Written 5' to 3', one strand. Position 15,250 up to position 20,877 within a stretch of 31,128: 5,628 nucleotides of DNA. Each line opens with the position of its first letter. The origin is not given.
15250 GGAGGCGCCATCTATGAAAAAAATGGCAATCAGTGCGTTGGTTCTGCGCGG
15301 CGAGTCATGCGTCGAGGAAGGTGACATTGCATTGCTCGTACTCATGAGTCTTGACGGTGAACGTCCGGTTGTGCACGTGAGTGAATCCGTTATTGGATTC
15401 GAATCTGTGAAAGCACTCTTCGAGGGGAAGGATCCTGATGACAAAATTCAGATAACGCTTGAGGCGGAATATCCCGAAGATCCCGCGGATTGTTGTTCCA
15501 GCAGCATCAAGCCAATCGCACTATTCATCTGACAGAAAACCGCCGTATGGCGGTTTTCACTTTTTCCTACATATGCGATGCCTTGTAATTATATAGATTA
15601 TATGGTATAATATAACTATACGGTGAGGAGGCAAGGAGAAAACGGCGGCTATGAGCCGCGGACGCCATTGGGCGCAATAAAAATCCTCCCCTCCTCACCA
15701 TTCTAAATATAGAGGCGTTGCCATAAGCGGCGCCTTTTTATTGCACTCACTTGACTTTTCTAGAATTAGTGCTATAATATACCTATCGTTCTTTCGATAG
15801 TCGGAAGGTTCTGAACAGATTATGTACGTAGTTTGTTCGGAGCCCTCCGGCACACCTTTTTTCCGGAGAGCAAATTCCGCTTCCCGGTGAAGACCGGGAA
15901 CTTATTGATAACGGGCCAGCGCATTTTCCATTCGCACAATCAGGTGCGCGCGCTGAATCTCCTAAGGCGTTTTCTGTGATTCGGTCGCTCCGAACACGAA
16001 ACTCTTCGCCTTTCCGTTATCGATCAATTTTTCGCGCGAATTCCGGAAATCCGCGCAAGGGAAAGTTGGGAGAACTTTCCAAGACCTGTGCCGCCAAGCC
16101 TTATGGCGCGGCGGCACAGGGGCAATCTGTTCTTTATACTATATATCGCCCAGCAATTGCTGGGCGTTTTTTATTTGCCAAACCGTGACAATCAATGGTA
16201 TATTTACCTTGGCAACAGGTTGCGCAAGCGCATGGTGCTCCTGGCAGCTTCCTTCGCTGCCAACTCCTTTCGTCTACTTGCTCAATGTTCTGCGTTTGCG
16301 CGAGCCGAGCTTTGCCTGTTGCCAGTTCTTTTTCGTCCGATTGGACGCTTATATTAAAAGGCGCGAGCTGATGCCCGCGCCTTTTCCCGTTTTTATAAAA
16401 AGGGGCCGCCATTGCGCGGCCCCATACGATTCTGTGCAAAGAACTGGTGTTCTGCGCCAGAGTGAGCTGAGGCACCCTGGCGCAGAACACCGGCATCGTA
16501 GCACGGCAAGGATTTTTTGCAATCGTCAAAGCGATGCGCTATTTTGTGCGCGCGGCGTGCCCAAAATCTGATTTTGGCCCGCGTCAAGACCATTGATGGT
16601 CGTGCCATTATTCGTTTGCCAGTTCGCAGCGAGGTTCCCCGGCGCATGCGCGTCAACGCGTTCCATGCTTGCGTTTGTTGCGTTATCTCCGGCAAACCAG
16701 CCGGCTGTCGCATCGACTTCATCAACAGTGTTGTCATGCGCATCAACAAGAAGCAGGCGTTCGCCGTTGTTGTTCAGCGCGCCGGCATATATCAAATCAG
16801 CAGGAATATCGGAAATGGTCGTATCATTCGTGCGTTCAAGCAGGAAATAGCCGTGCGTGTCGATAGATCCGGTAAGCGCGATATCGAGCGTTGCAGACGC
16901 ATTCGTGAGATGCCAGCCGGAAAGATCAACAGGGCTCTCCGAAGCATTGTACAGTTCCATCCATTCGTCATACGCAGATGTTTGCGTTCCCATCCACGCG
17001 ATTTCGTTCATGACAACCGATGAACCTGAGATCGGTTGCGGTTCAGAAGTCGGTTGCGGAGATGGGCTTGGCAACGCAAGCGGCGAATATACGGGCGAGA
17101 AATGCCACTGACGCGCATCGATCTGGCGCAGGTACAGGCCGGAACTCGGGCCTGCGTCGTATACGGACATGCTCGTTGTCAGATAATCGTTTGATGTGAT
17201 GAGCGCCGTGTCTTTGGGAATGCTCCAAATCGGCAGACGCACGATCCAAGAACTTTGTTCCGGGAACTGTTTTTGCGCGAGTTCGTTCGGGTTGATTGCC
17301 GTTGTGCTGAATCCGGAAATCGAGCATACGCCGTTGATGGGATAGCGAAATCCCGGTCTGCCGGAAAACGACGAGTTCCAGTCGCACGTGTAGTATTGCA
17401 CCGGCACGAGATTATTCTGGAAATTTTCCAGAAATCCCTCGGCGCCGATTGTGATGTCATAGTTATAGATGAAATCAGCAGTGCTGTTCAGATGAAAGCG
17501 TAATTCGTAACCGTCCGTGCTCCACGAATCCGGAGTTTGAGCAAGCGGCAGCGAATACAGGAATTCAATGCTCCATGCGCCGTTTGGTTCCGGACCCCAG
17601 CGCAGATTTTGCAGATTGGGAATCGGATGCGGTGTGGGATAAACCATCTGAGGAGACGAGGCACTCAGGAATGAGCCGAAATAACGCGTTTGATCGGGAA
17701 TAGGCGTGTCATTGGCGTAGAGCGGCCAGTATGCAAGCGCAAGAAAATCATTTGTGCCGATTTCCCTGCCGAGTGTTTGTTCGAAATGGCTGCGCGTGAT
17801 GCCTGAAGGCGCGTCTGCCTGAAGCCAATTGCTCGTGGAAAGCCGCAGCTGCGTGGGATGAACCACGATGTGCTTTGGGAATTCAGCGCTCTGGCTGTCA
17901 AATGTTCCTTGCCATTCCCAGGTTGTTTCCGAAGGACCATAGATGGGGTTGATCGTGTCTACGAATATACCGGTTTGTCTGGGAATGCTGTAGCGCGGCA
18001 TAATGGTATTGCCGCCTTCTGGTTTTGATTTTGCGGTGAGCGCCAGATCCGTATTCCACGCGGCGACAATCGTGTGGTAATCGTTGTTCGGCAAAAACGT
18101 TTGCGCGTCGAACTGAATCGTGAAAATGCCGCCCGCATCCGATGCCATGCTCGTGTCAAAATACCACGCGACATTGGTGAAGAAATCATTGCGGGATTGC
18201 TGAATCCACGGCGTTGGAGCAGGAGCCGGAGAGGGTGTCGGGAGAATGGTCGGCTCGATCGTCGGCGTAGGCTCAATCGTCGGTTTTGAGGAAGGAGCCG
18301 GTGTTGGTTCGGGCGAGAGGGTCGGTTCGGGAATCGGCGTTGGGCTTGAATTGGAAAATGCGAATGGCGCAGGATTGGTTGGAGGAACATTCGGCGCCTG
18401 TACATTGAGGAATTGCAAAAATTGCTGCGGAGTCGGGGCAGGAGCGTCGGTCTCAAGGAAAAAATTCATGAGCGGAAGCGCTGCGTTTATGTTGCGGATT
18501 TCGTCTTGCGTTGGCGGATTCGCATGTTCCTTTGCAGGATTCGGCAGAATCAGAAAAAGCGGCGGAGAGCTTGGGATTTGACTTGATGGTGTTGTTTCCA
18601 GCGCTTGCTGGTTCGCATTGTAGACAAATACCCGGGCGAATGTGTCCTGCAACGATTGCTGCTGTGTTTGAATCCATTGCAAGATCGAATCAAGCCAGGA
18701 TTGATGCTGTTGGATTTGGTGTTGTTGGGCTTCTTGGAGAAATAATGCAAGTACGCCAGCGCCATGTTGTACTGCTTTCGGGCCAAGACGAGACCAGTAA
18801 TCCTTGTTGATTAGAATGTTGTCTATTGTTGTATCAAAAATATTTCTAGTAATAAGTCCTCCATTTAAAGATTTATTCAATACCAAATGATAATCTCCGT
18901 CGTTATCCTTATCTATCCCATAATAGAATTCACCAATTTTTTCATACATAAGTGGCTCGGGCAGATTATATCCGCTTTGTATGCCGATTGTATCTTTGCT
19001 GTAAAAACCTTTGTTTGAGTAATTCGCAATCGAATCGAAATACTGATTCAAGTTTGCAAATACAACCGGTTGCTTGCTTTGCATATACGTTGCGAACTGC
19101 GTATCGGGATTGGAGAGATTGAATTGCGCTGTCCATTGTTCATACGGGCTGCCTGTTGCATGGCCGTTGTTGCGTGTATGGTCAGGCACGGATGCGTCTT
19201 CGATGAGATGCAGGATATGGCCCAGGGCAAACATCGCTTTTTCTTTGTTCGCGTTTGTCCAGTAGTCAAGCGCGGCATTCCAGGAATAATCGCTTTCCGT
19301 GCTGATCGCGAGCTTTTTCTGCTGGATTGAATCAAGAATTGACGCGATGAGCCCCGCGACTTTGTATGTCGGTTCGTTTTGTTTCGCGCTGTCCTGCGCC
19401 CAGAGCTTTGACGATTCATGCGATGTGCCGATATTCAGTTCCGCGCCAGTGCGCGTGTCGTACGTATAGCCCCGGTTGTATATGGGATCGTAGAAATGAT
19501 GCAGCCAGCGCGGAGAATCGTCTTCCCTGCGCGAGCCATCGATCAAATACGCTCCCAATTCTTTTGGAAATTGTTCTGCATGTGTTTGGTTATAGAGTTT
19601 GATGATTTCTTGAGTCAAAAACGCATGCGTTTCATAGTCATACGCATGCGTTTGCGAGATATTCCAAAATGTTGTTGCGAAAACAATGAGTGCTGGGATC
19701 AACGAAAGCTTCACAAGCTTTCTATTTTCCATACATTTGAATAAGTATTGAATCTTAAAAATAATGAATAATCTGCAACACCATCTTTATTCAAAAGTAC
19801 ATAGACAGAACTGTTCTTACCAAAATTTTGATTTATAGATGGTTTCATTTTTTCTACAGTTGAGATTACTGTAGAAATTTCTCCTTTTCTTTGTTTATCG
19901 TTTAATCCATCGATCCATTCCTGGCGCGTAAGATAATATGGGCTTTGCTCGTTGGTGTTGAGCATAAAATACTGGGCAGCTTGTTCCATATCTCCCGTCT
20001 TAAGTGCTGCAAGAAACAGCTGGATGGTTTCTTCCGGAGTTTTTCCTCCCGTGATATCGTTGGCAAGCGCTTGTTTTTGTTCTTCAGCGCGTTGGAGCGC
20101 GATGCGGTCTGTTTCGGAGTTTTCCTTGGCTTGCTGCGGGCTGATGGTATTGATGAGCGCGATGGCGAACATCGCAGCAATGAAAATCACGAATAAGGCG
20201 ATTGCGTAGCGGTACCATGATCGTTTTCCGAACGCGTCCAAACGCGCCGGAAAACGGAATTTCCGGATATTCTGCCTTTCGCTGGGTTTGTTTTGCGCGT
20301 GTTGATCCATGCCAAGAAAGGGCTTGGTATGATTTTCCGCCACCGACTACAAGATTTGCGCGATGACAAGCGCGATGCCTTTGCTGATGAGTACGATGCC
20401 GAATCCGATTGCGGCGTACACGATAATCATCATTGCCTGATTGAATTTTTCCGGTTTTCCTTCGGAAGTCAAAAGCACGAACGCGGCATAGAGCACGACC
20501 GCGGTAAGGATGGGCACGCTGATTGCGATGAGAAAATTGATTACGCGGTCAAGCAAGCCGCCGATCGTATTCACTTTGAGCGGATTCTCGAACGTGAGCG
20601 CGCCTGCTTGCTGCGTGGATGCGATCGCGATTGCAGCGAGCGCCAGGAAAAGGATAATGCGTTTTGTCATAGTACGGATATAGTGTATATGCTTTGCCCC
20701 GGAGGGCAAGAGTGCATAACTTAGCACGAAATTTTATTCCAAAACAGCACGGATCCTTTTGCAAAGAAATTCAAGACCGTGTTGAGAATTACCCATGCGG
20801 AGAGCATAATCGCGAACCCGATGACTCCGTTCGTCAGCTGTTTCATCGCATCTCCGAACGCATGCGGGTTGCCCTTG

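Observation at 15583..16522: Cluster of three independently transcribed structured RNAs in a 1-kb gap with no credible ORF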

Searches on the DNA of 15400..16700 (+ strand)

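Call 4: search_rna_families(source=window, start=15400, end=16700, threshold=evalue, max_evalue=10, show_alignments=3)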
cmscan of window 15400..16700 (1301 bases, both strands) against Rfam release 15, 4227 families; matches with E-value up to 10: 26.
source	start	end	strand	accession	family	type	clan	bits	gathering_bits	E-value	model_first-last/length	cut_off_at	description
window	16085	16179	+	RF04312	trpB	Cis-reg;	-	31.8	59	0.035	1-107/107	no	trpB ncRNA motif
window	16398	16587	-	RF02355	BjrC174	Gene; sRNA;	-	31.3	45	0.0014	1-201/201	no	Bradyrhizobiaceae sRNA BjrC174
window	16434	16504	+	RF03373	mir-3170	Gene; miRNA;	-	30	98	0.00058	1-77/77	no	mir-3170 microRNA precursor family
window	16433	16505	-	RF03525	mir-1343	Gene; miRNA;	-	26.4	51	0.082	1-82/82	no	mir-1343 microRNA precursor family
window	16306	16396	+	RF00121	MicC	Gene; sRNA;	-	21.9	90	1.8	1-123/123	no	MicC RNA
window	16331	16386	+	RF00512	Leu_leader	Cis-reg; leader;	-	21.7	50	0.1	1-148/148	no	Leucine operon leader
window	16342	16392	+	RF02066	STnc320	Gene; sRNA;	-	20.8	50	0.46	1-55/55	no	Salmonella enterica sRNA STnc320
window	16425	16524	+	RF01729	Termite-flg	Cis-reg;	-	19.5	40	1.2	1-106/106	no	Termite-flg RNA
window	16060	16175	+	RF02435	SpF41_sRNA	Gene; sRNA;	-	18.7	52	6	1-105/105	no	Streptococcus sRNA SpF41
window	16076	16174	+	RF00021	Spot_42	Gene; sRNA;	-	18.4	80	1.2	1-115/115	no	Spot 42 RNA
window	16430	16508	-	RF03677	mir-1304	Gene; miRNA;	-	18.4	90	1.8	1-87/87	no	mir-1304 microRNA precursor family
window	16128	16174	+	RF02399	NsiR1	Gene; sRNA;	-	18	39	1.2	1-60/60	no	Nitrogen stress-induced RNA 1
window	16354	16420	-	RF02057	STnc40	Gene; sRNA;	-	16.9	45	8.6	1-70/70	no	Salmonella enterica sRNA STnc40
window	16350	16394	-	RF00617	cHP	Cis-reg;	CL00129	16.6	40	2.6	8-45/45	no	Flavivirus capsid hairpin cHP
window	15670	15746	-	RF04293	mir-889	Gene; miRNA;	CL00149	16.6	95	6.1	1-79/79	no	mir-889 microRNA precursor family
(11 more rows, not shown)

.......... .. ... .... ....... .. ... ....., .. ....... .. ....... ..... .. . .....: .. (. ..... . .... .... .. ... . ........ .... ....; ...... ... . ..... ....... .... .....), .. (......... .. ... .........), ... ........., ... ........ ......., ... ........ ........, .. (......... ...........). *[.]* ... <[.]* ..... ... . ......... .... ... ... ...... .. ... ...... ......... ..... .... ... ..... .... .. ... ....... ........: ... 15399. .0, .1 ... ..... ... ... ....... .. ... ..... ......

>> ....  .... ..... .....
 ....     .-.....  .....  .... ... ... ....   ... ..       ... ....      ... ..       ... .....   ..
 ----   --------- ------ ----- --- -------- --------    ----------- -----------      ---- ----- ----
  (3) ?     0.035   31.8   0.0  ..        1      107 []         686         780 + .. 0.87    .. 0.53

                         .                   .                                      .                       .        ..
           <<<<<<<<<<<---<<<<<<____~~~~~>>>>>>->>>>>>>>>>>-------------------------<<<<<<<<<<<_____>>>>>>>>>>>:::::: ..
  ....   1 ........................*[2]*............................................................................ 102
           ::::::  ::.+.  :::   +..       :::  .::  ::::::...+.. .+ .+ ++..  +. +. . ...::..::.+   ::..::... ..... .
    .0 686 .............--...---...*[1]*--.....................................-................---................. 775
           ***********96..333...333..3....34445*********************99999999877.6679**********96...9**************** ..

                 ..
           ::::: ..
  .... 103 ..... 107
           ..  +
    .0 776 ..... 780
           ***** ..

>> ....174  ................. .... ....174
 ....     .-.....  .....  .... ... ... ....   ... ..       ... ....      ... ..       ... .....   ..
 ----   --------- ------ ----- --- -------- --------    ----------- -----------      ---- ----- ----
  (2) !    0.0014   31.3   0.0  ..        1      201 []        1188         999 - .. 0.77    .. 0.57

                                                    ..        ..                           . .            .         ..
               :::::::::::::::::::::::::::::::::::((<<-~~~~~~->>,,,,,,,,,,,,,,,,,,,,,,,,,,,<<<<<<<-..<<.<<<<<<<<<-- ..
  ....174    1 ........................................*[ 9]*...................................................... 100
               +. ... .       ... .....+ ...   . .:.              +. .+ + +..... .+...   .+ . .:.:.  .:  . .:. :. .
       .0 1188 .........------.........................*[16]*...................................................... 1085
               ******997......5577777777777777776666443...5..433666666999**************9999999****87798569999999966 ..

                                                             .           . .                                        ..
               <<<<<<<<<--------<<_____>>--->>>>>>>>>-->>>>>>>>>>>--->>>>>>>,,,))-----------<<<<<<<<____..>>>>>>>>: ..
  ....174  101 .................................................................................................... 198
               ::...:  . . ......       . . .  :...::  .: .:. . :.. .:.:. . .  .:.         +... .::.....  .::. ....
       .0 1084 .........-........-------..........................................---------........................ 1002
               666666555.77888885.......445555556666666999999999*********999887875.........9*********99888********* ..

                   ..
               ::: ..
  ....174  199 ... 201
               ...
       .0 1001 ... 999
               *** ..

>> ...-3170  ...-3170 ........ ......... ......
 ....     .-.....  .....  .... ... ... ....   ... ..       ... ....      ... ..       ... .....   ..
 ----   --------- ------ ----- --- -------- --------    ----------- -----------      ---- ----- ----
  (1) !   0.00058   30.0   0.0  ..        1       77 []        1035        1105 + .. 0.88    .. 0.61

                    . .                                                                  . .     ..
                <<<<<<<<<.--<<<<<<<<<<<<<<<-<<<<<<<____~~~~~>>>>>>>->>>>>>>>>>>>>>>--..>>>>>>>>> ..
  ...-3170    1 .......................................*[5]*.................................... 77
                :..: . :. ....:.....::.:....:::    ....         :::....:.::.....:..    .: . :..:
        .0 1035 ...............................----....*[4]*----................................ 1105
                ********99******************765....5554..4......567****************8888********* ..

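Call 48: build_rna_model(alignment_id=A3)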
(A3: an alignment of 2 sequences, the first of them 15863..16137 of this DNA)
Model R1 built from alignment A3 (2 sequences, 275 columns); structure: RNAalifold consensus.
model positions 275; base pairs 92; branch points 5; effective number of sequences 0.6; information 0.59 bits per position. Calibrated on 0.2 Mb of random sequence (short: E-values are rough).
structure used (alignment columns):
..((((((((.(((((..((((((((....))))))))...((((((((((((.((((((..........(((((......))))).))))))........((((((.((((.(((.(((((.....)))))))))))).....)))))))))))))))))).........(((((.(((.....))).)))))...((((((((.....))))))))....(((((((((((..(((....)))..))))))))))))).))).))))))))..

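Call 68: build_rna_model(alignment_id=A5)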
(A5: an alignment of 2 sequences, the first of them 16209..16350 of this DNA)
Model R2 built from alignment A5 (2 sequences, 142 columns); structure: RNAalifold consensus.
model positions 142; base pairs 41; branch points 3; effective number of sequences 0.71; information 0.591 bits per position. Calibrated on 0.2 Mb of random sequence (short: E-values are rough).
structure used (alignment columns):
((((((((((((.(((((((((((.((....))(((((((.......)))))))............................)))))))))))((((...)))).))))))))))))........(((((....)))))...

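Call 69: build_rna_model(alignment_id=A6)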
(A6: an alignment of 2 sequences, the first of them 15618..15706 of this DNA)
Model R3 built from alignment A6 (2 sequences, 89 columns); structure: RNAalifold consensus.
model positions 89; base pairs 25; branch points 1; effective number of sequences 0.71; information 0.64 bits per position. Calibrated on 0.2 Mb of random sequence (short: E-values are rough).
structure used (alignment columns):
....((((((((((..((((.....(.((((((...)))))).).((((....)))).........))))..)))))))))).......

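Call 79: search_dna_similar(query=window:15533-16530:+, collection=phages, mode=distant, max_evalue=0.01, max_rows=10)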
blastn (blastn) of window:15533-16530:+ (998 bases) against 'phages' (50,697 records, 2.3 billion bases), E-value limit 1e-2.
No match.

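Call 80: search_dna_similar(query=window:15533-16530:+, collection=plasmids, mode=distant, max_evalue=0.01, max_rows=10)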
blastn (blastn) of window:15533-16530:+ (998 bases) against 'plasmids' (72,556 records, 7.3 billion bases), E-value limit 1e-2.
No match.

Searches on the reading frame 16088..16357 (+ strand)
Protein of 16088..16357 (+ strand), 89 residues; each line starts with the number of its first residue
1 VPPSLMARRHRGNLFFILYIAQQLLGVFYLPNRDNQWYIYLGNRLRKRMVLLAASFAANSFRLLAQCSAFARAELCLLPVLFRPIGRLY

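Call 57: find_encoding_contigs(protein=window:16088-16357:+, flank=3000, max_places=10)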
Protein window:16088-16357:+ (89 aa): no gene with exactly this product is on record in the collection.

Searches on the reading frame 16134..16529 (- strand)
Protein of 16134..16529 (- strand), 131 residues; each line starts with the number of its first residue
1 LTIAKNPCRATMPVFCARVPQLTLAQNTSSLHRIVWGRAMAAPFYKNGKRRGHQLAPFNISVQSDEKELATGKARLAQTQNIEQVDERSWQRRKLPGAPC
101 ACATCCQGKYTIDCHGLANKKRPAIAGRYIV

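Call 7: search_protein_families(library=pfam, proteins=[window:16134-16529:-], max_evalue=0.01)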
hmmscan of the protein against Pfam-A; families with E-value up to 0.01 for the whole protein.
window:16134-16529:- (131 aa): 0 families

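Call 55: find_homologous_proteins(query=window:16137-16529:-, max_evalue=0.001)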
Query window:16137-16529:-: 2 candidates shared short words with the query, none scored E <= 0.001.

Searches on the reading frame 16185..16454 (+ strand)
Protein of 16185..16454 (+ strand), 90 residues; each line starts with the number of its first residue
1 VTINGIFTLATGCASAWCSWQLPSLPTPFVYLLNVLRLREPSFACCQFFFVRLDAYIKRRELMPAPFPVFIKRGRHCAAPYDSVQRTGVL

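Call 78: find_homologous_proteins(query=window:16185-16454:+, max_evalue=0.001)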
Query window:16185-16454:+: no candidate shares three 5-residue words with the query. No homologue found.

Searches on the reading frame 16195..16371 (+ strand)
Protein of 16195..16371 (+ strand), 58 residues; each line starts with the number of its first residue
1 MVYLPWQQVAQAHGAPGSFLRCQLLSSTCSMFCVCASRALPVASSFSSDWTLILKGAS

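Call 56: find_encoding_contigs(protein=window:16195-16371:+, flank=3000, max_places=10)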
Protein window:16195-16371:+ (58 aa): no gene with exactly this product is on record in the collection.

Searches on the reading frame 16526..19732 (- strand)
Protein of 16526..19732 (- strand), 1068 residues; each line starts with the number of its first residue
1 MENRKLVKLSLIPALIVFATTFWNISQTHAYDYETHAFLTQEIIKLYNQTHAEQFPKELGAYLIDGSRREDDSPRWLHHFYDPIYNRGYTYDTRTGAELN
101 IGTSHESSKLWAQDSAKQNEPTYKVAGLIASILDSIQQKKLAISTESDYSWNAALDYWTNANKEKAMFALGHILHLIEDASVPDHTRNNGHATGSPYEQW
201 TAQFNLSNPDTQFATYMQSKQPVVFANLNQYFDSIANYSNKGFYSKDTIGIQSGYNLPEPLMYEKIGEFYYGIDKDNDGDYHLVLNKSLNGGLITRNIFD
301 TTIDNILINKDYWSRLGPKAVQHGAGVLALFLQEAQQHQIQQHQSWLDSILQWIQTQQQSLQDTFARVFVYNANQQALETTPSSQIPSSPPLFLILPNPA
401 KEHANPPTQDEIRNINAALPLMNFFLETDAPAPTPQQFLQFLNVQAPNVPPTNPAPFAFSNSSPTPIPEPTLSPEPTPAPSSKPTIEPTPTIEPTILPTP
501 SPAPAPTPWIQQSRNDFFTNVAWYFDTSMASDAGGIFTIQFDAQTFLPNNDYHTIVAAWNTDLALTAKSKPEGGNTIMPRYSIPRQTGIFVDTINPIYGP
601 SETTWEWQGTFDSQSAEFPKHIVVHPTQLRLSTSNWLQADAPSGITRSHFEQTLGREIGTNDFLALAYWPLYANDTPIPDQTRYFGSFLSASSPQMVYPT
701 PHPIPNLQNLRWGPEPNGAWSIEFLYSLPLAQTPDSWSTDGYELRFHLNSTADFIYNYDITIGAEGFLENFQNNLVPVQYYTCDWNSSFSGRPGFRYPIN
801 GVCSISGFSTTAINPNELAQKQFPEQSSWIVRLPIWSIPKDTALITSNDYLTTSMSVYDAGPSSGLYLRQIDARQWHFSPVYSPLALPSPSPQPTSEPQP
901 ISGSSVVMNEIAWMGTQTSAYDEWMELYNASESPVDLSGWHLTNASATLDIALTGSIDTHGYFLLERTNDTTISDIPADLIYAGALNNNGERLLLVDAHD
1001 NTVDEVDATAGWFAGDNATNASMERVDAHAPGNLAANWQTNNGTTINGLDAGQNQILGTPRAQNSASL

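Call 7: search_protein_families(library=pfam, proteins=[window:16526-19732:-], max_evalue=0.01)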
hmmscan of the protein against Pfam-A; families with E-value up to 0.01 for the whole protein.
window:16526-19732:- (1068 aa): 2 families
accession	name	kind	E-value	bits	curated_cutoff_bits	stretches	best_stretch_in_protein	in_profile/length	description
PF00932.25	LTD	-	3e-12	47.3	34.3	1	902-1008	4-107/109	Lamin Tail Domain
PF00882.24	Zn_dep_PLPC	-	0.0098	16.3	26.8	0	146-189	56-98/167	Zinc dependent phospholipase C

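Call 51: find_related_loci(query=window:16526-19732:-, collection=genome_contigs, flank=3000)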
Query window:16526-19732:- (1068 aa) in genome_contigs; peptide patterns used: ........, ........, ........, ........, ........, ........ (x = any residue, [..] = any of these).
20 stretches matched a pattern; 4 encode a relative of the query (tblastn E <= 1e-3); 4 distinct loci.
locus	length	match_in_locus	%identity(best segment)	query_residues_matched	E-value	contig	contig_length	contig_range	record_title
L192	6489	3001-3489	49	874-1038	4e-37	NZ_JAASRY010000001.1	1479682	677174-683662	Thalassobacillus devorans strain CECT 7046 Ga0372397_01, whole genome shotgun sequence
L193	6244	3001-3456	39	905-1064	2e-28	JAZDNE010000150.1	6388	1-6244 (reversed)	MAG: bacterium isolate MEGAHIT-group-0.699 k141_13590052, whole genome shotgun sequence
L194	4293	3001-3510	37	881-1065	2e-26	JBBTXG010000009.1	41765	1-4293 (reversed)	MAG: Patescibacteria group bacterium isolate H51-bin334_1 H51_bin334_1_000000000009, whole genome shotgun sequence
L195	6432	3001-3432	44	905-1038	2e-25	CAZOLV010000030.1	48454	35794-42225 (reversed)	MAG TPA_asm: uncultured Anaerolineae bacterium isolate binchicken_co16_159 genome assembly, contig: NODE_1211_length_484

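Call 89: search_protein_families(library=padloc, proteins=[window:16526-19732:-], max_evalue=0.01)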
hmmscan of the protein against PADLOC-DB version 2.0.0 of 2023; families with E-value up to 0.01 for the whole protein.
window:16526-19732:- (1068 aa): 0 families

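Call 90: search_protein_families(library=ncbifam, proteins=[window:16526-19732:-], max_evalue=0.01)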
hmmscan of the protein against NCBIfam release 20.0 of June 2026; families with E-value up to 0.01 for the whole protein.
window:16526-19732:- (1068 aa): 1 family
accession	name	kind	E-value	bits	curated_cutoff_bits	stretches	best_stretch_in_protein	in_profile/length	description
NF033680.1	exonuc_ExeM-GG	exception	0.00073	17.7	1300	1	918-1060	34-182/884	extracellular exonuclease ExeM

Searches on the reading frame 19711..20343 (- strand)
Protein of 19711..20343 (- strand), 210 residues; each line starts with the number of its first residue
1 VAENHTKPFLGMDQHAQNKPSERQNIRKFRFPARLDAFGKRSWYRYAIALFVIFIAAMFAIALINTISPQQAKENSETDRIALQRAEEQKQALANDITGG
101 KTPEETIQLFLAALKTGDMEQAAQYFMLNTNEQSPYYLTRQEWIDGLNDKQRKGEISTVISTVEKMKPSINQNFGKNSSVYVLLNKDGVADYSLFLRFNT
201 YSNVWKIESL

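Call 7: search_protein_families(library=pfam, proteins=[window:19711-20343:-], max_evalue=0.01)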
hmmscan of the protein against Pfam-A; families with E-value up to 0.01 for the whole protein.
window:19711-20343:- (210 aa): 0 families

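Call 89: search_protein_families(library=padloc, proteins=[window:19711-20343:-], max_evalue=0.01)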
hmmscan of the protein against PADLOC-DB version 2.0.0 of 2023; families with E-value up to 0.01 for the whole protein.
window:19711-20343:- (210 aa): 0 families

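Call 90: search_protein_families(library=ncbifam, proteins=[window:19711-20343:-], max_evalue=0.01)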
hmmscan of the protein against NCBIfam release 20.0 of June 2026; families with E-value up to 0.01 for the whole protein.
window:19711-20343:- (210 aa): 1 family
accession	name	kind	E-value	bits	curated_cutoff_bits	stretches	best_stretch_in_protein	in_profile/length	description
NF051431.1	Rv0361_Cterm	subfamily_domain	0.0029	17.8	37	0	47-95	6-52/140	Rv0361 family membrane protein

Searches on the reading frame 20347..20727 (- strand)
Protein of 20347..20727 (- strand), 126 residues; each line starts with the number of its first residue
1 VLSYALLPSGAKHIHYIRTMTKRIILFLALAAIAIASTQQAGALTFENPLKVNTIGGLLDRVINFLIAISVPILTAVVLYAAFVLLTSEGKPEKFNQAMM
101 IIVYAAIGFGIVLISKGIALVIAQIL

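Call 83: search_protein_families(library=pfam, proteins=[window:20347-20727:-], max_evalue=0.01)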
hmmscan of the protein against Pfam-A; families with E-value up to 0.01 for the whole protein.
window:20347-20727:- (126 aa): 1 family
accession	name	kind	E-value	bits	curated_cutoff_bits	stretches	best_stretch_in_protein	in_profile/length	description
PF18895.5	T4SS_pilin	-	8.7e-08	32.6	26.6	1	52-119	2-68/71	Type IV secretion system pilin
